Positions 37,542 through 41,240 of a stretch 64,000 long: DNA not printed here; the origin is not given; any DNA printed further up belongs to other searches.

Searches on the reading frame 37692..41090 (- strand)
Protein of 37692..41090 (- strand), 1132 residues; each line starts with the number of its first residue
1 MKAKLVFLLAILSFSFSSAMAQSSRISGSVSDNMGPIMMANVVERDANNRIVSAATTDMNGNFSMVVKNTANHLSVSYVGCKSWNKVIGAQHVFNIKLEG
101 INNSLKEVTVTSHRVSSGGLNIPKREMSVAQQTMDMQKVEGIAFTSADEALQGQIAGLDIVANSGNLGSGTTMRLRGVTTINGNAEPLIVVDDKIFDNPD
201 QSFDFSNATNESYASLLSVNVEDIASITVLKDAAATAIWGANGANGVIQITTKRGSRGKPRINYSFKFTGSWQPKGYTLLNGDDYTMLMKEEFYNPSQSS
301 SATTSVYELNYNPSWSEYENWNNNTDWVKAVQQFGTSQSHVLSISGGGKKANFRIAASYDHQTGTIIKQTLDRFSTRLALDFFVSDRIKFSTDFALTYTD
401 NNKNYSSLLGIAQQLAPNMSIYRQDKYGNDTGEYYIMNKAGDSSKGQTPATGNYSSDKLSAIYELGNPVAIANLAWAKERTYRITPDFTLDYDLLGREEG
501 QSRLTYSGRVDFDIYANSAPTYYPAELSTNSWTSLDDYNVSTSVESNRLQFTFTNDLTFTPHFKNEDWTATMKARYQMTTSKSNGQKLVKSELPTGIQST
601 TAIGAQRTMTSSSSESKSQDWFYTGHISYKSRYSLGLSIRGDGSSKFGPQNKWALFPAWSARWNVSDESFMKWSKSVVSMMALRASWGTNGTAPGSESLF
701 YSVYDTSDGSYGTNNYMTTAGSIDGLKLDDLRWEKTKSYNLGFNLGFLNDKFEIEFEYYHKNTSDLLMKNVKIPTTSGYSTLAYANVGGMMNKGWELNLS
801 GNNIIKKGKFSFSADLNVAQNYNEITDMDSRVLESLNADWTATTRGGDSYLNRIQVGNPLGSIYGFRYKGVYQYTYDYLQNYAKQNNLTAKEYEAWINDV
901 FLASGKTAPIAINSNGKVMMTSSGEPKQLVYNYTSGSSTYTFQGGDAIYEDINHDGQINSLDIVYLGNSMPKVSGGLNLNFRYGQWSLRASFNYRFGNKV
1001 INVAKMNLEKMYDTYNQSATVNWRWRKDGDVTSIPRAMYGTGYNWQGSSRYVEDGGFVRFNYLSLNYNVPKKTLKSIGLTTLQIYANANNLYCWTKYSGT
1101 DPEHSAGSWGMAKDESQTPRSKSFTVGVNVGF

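Call 36: search_protein_families(library=pfam, proteins=[window:37692-41090:-])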
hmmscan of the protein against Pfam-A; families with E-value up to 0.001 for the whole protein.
window:37692-41090:- (1132 aa): 3 families
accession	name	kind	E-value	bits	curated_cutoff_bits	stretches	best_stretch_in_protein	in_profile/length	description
PF07715.20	Plug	-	5.8e-12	46.5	23.9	1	124-247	2-107/107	TonB-dependent Receptor Plug Domain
PF13715.12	CarbopepD_reg_2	-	3.2e-07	30.7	32.2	1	26-110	1-88/88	CarboxypepD_reg-like domain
PF13620.12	CarboxypepD_reg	-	1.2e-05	26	32.3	1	26-86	2-64/82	Carboxypeptidase regulatory-like domain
